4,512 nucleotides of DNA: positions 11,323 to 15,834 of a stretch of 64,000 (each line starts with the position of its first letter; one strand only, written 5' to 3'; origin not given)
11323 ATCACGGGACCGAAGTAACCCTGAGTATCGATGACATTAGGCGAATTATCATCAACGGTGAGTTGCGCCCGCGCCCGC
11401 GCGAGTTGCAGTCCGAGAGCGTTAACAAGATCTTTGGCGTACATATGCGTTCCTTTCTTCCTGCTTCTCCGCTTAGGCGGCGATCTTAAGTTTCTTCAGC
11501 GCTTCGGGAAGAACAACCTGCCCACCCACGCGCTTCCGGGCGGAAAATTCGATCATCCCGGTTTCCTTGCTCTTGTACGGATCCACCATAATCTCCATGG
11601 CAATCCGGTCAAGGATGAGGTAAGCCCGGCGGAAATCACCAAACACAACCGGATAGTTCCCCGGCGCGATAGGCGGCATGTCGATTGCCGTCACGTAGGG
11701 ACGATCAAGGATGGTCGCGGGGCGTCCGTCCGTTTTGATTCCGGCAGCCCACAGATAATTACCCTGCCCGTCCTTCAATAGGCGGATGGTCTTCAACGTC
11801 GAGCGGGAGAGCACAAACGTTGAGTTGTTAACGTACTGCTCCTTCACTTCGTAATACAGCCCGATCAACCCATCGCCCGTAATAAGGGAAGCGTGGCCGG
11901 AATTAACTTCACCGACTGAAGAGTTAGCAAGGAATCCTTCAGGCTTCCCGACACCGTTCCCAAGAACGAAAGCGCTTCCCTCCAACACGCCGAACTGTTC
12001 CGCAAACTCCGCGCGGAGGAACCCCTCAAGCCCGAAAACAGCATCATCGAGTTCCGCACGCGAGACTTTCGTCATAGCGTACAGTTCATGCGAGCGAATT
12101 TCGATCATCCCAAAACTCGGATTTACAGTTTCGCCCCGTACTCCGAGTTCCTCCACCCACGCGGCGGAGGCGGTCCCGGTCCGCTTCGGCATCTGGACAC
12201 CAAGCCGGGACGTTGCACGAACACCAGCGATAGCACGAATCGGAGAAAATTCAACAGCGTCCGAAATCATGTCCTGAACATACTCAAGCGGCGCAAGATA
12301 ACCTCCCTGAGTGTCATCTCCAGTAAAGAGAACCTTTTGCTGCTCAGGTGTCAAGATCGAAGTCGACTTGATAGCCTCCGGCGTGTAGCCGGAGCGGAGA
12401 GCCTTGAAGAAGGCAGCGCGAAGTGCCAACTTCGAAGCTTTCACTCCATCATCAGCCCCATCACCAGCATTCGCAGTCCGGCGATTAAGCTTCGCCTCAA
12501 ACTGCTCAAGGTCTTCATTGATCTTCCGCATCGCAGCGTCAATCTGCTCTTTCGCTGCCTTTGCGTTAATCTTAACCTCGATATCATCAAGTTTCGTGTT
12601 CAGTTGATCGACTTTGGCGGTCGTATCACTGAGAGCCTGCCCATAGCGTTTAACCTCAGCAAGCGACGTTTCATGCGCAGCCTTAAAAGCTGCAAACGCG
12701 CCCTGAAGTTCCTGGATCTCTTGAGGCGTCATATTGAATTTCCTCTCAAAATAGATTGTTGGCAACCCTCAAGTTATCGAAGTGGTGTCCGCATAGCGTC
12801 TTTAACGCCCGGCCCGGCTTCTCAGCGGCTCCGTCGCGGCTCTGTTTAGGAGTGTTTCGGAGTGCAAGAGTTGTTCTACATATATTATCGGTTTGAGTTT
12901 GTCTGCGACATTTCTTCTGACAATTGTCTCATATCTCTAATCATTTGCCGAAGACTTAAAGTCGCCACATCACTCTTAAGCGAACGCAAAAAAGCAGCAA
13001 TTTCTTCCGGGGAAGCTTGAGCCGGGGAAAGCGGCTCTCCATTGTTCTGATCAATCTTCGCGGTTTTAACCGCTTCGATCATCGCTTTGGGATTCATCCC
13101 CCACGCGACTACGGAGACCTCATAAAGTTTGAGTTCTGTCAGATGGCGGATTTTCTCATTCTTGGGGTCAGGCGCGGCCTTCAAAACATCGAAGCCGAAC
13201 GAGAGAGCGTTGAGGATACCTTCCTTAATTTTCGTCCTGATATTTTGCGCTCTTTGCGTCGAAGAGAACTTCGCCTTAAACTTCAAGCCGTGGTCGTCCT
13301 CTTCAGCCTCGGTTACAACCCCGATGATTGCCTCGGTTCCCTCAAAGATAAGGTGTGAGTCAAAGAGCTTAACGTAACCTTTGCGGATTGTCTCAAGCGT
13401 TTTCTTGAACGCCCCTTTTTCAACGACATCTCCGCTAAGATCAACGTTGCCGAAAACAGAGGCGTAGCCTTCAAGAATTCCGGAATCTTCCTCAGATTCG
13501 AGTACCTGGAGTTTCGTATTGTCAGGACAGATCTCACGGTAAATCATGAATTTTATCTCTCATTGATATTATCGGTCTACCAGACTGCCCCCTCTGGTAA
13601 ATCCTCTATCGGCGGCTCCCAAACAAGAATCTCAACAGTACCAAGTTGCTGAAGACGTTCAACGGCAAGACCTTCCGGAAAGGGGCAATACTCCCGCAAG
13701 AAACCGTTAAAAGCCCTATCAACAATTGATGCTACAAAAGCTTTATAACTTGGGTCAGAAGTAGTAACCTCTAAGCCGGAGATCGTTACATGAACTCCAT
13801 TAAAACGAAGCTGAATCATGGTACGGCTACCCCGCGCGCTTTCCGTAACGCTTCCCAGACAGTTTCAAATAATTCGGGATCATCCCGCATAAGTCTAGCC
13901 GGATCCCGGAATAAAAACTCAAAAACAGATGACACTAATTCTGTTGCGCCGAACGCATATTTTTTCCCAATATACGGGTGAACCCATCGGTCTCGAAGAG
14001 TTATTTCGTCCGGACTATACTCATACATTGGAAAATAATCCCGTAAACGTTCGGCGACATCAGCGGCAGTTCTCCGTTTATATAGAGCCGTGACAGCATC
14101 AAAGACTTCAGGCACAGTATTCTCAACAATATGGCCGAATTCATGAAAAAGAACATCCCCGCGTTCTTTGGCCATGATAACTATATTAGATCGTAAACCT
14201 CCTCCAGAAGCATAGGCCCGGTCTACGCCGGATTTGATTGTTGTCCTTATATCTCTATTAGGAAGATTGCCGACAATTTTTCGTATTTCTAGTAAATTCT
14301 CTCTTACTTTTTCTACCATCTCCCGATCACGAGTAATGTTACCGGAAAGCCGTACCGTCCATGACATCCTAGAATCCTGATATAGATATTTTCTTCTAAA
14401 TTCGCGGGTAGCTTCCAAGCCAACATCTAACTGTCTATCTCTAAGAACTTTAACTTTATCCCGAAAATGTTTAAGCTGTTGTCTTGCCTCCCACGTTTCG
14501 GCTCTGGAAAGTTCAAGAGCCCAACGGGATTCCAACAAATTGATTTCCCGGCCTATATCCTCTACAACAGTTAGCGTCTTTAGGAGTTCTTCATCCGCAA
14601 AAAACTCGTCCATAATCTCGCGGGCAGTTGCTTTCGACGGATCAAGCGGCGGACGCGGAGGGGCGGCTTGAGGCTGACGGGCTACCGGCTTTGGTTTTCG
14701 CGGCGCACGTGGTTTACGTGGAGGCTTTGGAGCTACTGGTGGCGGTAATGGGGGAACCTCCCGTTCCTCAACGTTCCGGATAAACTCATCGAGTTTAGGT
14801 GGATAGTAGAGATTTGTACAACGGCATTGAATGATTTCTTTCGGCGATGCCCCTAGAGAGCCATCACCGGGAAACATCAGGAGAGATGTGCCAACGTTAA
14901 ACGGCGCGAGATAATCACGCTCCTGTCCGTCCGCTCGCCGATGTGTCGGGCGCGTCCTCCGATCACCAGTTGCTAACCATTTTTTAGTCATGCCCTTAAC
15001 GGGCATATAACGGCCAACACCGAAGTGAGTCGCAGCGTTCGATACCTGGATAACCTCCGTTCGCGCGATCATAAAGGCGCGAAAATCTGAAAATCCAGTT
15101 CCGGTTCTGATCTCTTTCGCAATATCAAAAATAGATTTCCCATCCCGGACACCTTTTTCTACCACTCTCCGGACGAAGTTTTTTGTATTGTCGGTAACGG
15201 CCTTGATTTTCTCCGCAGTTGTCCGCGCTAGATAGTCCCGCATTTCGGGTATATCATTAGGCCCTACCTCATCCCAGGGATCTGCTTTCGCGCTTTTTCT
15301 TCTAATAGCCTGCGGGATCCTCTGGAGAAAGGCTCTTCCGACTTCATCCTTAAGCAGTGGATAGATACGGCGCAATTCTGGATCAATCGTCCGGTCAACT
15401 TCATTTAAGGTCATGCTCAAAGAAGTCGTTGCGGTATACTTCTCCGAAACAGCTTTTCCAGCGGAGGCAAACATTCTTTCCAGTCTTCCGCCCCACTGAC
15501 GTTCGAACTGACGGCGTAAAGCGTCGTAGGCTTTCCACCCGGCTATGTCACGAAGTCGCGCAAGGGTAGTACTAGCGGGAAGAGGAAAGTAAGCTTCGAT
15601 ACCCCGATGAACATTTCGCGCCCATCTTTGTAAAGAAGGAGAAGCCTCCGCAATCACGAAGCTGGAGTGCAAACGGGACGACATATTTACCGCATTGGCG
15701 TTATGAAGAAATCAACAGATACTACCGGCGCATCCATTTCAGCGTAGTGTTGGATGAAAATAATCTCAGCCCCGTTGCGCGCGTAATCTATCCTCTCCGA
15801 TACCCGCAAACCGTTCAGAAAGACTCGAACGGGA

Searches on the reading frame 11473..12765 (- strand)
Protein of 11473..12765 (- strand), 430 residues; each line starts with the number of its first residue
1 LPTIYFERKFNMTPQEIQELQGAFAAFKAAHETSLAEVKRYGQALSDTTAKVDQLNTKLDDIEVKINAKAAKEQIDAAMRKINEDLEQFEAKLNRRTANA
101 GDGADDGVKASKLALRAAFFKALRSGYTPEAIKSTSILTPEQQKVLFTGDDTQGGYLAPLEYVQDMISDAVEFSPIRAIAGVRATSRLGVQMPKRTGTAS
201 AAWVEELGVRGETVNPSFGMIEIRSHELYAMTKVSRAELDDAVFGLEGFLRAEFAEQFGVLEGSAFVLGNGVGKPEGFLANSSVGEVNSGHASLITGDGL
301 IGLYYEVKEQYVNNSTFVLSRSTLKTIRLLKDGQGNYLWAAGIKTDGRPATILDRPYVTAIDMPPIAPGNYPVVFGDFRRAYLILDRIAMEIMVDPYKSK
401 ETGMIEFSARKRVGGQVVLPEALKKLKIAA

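Call 59: search_protein_families(library=pfam, proteins=[window:11473-12765:-], max_evalue=0.001)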
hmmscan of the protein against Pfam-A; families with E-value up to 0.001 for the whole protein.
window:11473-12765:- (430 aa): 1 family
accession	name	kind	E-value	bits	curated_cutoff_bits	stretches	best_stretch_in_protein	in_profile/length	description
PF05065.19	Phage_capsid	-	2.8e-70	237.4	24.2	1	154-428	1-280/280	Phage capsid family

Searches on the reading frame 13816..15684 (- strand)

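Call 59: search_protein_families(library=pfam, proteins=[window:13816-15684:-], max_evalue=0.001)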
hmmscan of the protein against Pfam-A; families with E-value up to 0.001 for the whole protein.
window:13816-15684:- (622 aa): 1 family
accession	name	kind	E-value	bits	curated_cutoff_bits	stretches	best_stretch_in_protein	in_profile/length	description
PF04233.19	Phage_Mu_F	-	1.7e-15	58.2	29.6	1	171-290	3-110/112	Phage Mu protein F like protein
